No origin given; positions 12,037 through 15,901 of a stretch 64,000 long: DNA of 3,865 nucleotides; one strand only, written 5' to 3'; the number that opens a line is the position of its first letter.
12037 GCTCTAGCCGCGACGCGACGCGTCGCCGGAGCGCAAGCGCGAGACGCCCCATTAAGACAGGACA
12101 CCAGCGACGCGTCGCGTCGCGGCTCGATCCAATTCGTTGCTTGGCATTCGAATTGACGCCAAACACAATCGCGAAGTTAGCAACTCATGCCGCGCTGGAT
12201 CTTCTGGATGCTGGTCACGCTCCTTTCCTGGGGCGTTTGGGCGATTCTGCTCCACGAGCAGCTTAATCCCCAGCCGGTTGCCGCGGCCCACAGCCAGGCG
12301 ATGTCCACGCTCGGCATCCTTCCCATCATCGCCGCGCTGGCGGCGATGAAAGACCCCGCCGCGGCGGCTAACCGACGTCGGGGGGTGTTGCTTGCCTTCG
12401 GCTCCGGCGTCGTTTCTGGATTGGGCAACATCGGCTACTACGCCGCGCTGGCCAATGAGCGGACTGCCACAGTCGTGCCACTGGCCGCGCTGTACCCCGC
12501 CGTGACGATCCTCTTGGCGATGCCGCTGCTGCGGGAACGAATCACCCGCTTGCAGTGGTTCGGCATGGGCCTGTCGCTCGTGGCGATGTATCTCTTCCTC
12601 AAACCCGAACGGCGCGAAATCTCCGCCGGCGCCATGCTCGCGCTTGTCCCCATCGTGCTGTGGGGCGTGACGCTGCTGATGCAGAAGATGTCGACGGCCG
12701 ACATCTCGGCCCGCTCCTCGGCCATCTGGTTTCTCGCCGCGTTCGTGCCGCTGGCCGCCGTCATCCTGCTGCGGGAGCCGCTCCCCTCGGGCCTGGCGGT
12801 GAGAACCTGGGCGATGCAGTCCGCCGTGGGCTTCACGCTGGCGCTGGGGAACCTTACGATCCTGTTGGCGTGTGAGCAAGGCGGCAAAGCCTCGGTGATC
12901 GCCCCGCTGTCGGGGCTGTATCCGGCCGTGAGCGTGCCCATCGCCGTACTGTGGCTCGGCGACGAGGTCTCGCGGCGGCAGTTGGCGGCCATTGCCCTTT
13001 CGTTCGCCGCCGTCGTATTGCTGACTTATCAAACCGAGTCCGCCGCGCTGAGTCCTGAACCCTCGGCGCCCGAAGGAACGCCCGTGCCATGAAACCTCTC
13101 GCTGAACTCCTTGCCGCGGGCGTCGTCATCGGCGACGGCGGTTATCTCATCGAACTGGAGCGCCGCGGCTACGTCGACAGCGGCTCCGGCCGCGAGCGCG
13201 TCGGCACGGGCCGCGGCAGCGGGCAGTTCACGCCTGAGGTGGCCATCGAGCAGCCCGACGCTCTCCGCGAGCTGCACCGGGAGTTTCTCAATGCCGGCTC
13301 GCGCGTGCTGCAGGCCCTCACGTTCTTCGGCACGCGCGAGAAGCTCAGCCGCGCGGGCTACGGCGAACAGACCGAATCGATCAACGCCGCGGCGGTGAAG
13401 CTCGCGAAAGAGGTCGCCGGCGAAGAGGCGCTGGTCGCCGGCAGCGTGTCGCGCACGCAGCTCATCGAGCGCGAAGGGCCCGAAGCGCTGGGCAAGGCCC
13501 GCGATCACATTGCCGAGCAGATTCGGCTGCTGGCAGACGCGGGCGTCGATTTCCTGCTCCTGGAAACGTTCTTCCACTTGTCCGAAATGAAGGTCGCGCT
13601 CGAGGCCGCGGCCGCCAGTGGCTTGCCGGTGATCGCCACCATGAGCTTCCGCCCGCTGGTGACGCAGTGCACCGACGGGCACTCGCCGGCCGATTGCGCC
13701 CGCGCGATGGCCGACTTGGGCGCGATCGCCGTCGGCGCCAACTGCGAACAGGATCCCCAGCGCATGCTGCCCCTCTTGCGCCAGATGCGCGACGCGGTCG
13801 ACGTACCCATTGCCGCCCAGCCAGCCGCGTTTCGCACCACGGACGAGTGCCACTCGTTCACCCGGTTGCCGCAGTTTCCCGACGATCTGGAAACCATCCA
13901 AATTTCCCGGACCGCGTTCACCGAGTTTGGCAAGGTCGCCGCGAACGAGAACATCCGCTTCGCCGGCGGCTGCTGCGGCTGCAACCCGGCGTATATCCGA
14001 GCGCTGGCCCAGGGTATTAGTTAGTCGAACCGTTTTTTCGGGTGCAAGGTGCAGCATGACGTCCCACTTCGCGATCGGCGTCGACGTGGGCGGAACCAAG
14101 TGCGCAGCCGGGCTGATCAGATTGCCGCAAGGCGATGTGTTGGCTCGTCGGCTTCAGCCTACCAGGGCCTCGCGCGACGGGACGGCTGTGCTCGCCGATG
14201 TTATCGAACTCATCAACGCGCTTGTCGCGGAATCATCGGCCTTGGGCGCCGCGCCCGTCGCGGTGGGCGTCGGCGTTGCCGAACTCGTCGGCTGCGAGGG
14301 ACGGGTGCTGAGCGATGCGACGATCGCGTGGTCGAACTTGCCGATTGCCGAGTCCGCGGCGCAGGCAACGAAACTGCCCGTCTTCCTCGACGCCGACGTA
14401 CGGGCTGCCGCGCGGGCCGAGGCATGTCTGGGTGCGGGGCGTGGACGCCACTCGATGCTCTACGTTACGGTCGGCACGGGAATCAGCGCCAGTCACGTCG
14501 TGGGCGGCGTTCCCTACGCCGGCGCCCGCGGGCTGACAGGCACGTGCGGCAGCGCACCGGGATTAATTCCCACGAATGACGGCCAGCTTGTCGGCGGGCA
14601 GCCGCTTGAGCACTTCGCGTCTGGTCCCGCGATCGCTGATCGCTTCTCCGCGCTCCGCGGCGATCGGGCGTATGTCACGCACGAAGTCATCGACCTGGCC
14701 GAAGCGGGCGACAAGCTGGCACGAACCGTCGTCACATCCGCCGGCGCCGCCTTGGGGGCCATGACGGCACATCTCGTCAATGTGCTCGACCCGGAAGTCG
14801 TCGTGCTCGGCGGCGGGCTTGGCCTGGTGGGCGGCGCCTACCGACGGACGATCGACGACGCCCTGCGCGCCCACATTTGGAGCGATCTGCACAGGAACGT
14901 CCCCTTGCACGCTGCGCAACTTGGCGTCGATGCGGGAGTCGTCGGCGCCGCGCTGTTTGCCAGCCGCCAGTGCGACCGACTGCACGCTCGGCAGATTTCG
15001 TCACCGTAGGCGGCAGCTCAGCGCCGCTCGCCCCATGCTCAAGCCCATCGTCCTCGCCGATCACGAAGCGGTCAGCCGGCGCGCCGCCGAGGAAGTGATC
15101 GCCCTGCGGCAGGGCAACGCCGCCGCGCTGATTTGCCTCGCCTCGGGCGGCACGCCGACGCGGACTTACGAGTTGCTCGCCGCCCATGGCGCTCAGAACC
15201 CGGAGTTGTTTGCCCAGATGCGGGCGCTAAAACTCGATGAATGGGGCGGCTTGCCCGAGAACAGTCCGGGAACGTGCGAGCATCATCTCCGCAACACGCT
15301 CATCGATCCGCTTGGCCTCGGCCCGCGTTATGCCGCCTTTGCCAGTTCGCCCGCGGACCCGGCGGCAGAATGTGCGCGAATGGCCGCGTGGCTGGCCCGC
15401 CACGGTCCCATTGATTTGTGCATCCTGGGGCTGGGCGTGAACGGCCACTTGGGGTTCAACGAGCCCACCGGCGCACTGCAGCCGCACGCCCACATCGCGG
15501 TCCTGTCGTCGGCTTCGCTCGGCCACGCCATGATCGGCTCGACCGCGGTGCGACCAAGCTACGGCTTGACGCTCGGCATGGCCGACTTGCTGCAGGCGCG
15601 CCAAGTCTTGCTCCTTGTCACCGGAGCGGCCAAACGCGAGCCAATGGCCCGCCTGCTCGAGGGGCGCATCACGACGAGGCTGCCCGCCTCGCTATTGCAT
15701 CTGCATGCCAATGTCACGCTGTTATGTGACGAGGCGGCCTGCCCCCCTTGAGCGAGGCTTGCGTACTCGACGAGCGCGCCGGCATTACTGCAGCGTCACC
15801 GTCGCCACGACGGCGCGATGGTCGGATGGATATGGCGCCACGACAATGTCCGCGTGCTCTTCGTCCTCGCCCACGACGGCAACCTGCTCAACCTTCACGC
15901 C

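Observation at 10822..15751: BHMT-like methyltransferase embedded in a sugar kinase/deaminase cluster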

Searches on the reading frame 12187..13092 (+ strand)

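Call 4: search_protein_families(library=pfam, proteins=[window:12187-13092:+])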
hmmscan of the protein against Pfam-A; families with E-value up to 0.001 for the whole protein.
window:12187-13092:+ (301 aa): 1 family
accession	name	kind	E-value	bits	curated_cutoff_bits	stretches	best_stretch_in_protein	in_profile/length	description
PF00892.27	EamA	-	1.3e-23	84.2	28.2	2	3-137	2-133/135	EamA-like transporter family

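Call 5: search_protein_families(library=ncbifam, proteins=[window:12187-13092:+])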
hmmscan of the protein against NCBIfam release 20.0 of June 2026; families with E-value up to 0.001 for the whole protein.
window:12187-13092:+ (301 aa): 2 families
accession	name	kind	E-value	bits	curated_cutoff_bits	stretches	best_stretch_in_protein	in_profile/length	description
TIGR00950.1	2A78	equivalog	3.7e-06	26.6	230.2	0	49-201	32-186/264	carboxylate/amino acid/amine transporter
NF008432.0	PRK11272.1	equivalog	5.5e-05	22.5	270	0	147-281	12-143/294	drug/metabolite exporter YedA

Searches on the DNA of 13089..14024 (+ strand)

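Call 67: search_rna_families(sources=[L028, L033, L042, L047, L060, L086, L100], threshold=gathering)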
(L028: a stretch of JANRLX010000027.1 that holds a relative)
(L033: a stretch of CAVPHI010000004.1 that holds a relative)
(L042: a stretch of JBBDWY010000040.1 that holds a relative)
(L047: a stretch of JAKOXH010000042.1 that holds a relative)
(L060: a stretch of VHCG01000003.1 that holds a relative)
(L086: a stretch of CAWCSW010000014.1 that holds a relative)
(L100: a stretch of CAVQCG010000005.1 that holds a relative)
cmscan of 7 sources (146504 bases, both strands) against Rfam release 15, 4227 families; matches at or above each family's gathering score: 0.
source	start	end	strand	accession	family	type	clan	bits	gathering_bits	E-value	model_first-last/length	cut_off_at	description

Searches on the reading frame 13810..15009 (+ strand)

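Call 4: search_protein_families(library=pfam, proteins=[window:13810-15009:+])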
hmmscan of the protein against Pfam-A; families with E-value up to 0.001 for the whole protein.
window:13810-15009:+ (399 aa): 1 family
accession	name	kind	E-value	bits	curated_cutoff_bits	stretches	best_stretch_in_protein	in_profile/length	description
PF00480.26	ROK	-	9.5e-44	150.5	22.9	1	89-385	2-292/294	ROK family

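Call 5: search_protein_families(library=ncbifam, proteins=[window:13810-15009:+])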
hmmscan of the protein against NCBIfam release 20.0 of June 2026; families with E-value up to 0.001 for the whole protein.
window:13810-15009:+ (399 aa): 12 families
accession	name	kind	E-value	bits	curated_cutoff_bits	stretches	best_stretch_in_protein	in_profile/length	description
TIGR00744.1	ROK_glcA_fam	subfamily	5e-31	108.1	260.35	1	89-385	1-309/318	ROK family glucokinase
NF007108.0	PRK09557.1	equivalog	1.8e-26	93.1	443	1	88-383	3-299/303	fructokinase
NF003461.0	PRK05082.1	subfamily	1.1e-25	90.6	283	1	89-387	4-289/291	N-acetylmannosamine kinase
NF047821.1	NactlManKinNanK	equivalog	5e-23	82.1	450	1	89-385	4-287/288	N-acetylmannosamine kinase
NF047937.1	TransRegNagC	equivalog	1.8e-19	70.2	650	1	84-382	77-382/399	DNA-binding transcriptional regulator NagC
NF007251.0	PRK09698.1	equivalog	7e-19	68.2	253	1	84-388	4-300/304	allose kinase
NF049930.1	TransRegMlc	equivalog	2.2e-18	66.7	530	2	290-383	296-389/405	sugar metabolism global transcriptional regulator Mlc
NF045551.1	GK_Pyrobac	equivalog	2.5e-16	59.8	500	1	89-392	3-288/294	ATP-dependent glucokinase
NF009835.0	PRK13310.1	equivalog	5.3e-14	52.2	380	1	90-383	4-299/303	N-acetylglucosamine kinase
NF042998.1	bglucokin_BglK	equivalog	3.9e-13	49.3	550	1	91-384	6-285/291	beta-glucoside kinase BglK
NF045942.1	PolPhglucPhase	equivalog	2.3e-10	40.6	250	1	88-233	2-143/242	polyphosphate--glucose phosphotransferase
NF045550.1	FrctkaseScrK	equivalog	4.6e-06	26.3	400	1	155-244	67-153/293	fructokinase ScrK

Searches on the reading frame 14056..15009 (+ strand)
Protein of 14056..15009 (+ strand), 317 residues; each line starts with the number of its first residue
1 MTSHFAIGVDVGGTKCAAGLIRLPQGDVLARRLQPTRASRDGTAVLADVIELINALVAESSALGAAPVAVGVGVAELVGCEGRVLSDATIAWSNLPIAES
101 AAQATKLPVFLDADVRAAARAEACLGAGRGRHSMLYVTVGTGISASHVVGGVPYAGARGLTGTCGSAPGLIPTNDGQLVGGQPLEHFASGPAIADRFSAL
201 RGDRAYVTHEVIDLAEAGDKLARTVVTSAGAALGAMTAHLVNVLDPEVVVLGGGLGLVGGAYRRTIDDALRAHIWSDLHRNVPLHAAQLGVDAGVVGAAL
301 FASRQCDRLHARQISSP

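Call 39: search_solved_structures(query=window:14056-15009:+, max_evalue=1e-10)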
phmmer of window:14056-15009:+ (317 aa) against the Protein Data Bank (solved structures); distinct sequences matched with E-value up to 1e-10: 18.
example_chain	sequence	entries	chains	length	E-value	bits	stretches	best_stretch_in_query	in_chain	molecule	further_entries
3vov_A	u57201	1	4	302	2.1e-27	99.6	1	7-303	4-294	Glucokinase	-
2qm1_A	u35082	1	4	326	4.9e-24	88.5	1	6-302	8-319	Glucokinase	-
3vgk_A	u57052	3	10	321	4e-18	69.1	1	6-309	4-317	Glucokinase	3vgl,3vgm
5f7r_E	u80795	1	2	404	8.6e-13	51.6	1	68-305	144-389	Lmo0178 protein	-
5f7p_E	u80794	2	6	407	8.8e-13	51.6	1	68-305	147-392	Lmo0178 protein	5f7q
6jdc_A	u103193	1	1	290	1.5e-12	50.8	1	7-301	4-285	N-acetylmannosamine kinase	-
1z05_A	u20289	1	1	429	2.4e-12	50.1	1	71-307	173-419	transcriptional regulator, ROK family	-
3bp8_A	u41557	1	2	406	3e-12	49.8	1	94-302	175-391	Putative NAGC-like transcriptional regulator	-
1z6r_A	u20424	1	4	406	3.2e-12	49.7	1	94-302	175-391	Mlc protein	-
3r8e_A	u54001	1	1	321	3.8e-12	49.5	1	6-299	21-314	Hypothetical sugar kinase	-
5nck_A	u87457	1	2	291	4e-12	49.4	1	7-301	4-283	N-acetylmannosamine kinase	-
9srt_D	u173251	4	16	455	4.3e-12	49.3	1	94-302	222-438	DNA-binding transcriptional repressor Mlc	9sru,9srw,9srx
6jdb_A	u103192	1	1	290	5.5e-12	49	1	8-301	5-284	N-acetylmannosamine kinase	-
3ohr_A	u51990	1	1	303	1.1e-11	48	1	8-302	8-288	Putative fructokinase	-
1xc3_A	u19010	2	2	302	1.1e-11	48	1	8-302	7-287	Putative fructokinase | fructokinase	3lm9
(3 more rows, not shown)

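Call 62: search_solved_structures(query=window:14056-15009:+, max_evalue=1e-17, show_alignments=3)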
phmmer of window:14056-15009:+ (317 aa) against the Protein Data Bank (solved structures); distinct sequences matched with E-value up to 1e-17: 3.
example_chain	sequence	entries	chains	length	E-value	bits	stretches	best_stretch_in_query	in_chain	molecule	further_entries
3vov_A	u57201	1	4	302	2.1e-27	99.6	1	7-303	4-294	Glucokinase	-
2qm1_A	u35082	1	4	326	4.9e-24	88.5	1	6-302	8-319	Glucokinase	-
3vgk_A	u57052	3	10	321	4e-18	69.1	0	6-309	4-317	Glucokinase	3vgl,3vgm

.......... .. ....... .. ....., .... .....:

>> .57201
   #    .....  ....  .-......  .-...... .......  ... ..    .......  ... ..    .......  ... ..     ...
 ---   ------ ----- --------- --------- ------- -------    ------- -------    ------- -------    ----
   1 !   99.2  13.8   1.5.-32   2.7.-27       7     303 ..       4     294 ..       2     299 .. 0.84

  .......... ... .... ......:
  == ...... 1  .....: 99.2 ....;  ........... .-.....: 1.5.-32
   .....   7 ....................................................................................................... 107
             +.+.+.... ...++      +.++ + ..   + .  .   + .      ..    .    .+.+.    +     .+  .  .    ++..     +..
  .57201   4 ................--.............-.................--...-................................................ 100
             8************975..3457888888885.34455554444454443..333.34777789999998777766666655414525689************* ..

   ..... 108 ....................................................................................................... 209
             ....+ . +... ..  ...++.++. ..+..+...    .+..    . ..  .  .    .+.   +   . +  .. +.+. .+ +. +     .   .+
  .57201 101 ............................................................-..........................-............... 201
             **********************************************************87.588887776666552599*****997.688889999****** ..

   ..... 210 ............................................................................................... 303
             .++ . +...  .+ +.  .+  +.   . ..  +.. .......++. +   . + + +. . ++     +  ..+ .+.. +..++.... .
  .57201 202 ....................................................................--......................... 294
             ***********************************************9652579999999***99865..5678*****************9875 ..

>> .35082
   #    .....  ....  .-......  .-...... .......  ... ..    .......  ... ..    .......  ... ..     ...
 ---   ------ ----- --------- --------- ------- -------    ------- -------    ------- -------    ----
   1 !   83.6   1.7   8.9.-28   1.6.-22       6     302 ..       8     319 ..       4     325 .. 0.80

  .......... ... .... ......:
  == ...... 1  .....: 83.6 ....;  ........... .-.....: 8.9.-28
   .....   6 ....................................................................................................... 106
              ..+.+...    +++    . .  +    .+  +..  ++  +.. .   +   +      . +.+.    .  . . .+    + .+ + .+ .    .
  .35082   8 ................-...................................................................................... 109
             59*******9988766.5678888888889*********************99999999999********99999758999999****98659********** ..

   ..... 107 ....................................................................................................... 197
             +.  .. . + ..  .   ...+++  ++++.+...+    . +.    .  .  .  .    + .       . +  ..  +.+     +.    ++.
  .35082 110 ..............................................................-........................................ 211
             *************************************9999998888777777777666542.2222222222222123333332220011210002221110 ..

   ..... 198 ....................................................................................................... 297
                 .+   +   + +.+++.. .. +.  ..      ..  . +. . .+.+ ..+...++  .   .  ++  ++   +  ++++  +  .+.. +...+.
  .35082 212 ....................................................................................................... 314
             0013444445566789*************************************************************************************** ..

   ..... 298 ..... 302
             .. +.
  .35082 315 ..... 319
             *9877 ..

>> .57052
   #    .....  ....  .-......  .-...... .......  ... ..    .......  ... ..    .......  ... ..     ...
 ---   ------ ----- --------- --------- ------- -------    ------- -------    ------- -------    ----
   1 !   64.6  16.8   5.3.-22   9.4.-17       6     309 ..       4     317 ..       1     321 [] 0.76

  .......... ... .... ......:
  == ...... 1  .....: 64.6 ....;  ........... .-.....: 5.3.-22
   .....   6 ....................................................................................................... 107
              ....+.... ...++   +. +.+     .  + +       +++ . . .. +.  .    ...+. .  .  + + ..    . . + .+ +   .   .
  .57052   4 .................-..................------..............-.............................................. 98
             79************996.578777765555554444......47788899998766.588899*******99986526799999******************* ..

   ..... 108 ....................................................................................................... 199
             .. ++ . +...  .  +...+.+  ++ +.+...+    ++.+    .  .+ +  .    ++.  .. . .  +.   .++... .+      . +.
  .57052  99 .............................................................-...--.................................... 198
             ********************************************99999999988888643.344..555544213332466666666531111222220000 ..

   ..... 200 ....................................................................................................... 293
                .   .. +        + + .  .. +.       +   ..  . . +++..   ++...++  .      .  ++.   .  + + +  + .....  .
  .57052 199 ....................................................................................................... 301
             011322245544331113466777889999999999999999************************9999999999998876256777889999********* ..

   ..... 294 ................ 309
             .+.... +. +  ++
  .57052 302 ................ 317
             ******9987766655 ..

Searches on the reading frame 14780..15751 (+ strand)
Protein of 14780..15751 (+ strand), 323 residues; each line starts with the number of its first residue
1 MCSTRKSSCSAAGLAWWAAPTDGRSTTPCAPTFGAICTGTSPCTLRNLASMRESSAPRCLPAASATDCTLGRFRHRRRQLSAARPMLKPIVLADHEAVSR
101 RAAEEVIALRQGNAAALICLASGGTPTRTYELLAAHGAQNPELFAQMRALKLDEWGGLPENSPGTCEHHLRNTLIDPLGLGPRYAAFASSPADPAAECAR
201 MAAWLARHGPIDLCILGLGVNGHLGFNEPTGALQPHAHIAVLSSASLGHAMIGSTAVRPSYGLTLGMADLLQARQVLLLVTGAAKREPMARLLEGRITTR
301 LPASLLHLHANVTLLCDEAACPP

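Call 4: search_protein_families(library=pfam, proteins=[window:14780-15751:+])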
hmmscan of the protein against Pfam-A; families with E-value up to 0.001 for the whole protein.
window:14780-15751:+ (323 aa): 1 family
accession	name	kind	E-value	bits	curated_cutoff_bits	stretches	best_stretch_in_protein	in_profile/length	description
PF01182.26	Glucosamine_iso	-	9.7e-17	62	27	1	97-311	9-221/225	Glucosamine-6-phosphate isomerases/6-phosphogluconolactonase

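Call 5: search_protein_families(library=ncbifam, proteins=[window:14780-15751:+])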
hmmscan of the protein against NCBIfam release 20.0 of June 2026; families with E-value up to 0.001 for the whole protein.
window:14780-15751:+ (323 aa): 8 families
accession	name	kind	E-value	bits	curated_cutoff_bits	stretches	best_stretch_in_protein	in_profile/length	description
NF007291.0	PRK09762.1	equivalog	2.8e-76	256.2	271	1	92-318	9-235/236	galactosamine-6-phosphate isomerase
NF001684.0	PRK00443.1-4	subfamily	7.8e-42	143.6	326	1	90-320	4-237/260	glucosamine-6-phosphate deaminase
TIGR00502.1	nagB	equivalog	3.4e-35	121.6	236.9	1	90-320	4-243/259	glucosamine-6-phosphate deaminase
NF002557.0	PRK02122.1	subfamily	1.1e-24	86.6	384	1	96-321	38-272/653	glucosamine-6-phosphate deaminase-like protein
NF001682.0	PRK00443.1-1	equivalog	1e-22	80.8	528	1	119-320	33-230/262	glucosamine-6-phosphate deaminase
NF009022.0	PRK12358.1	equivalog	2.4e-22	79.6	247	1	88-320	2-233/239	glucosamine-6-phosphate deaminase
NF001685.0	PRK00443.1-5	equivalog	8.8e-21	74.4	513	1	115-320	34-243/266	glucosamine-6-phosphate deaminase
TIGR01198.1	pgl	equivalog_domain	2.5e-08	33.8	124.45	1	112-320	26-230/234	6-phosphogluconolactonase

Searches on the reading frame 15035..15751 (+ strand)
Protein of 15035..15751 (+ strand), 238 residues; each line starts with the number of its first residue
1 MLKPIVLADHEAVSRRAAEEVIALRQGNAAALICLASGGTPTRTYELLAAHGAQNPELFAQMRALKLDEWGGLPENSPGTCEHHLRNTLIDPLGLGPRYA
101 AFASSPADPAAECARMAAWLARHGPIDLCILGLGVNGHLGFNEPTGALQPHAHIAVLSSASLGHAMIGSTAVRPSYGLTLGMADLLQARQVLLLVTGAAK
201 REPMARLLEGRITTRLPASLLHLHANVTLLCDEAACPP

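Call 40: search_solved_structures(query=window:15035-15751:+, max_evalue=1e-10, show_alignments=1)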
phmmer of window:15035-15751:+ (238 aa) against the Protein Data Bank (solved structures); distinct sequences matched with E-value up to 1e-10: 12.
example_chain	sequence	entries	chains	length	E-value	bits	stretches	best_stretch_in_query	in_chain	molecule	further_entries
2bkv_A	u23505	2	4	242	2e-33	119.1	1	11-235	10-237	GLUCOSAMINE-6-PHOSPHATE DEAMINASE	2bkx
7lqn_A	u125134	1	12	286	1.4e-25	93.4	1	32-235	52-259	Glucosamine-6-phosphate deaminase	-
7lqm_A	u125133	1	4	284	2.1e-25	92.8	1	32-235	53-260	Glucosamine-6-phosphate deaminase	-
2ri0_A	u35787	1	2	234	2.6e-23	86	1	29-235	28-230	Glucosamine-6-phosphate deaminase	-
2ri1_A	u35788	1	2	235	2.6e-23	86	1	29-235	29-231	Glucosamine-6-phosphate deaminase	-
5hj5_A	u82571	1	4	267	1.1e-22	84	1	32-235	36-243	Glucosamine-6-phosphate deaminase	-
4r7t_A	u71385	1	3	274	1.2e-22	83.9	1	32-235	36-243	Glucosamine-6-phosphate deaminase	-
1jt9_A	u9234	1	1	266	4.1e-22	82.1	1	30-235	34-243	Glucosamine-6-Phosphate deaminase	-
1cd5_A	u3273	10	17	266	7.4e-22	81.2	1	30-235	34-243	PROTEIN (GLUCOSAMINE 6-PHOSPHATE DEAMINASE) | GLUCOSAMINE 6-PHOSPHATE DEAMINASE | GLUCOSAMINE-6-PHOSPHATE DEAMINASE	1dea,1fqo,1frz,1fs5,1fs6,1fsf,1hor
1ne7_A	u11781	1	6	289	5.4e-20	75.1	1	32-235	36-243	Glucosamine-6-phosphate isomerase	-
6nbg_A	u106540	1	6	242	2e-18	70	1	2-236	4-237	Glucosamine-6-phosphate deaminase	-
3hn6_A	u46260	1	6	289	5.1e-14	55.6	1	31-235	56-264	Glucosamine-6-phosphate deaminase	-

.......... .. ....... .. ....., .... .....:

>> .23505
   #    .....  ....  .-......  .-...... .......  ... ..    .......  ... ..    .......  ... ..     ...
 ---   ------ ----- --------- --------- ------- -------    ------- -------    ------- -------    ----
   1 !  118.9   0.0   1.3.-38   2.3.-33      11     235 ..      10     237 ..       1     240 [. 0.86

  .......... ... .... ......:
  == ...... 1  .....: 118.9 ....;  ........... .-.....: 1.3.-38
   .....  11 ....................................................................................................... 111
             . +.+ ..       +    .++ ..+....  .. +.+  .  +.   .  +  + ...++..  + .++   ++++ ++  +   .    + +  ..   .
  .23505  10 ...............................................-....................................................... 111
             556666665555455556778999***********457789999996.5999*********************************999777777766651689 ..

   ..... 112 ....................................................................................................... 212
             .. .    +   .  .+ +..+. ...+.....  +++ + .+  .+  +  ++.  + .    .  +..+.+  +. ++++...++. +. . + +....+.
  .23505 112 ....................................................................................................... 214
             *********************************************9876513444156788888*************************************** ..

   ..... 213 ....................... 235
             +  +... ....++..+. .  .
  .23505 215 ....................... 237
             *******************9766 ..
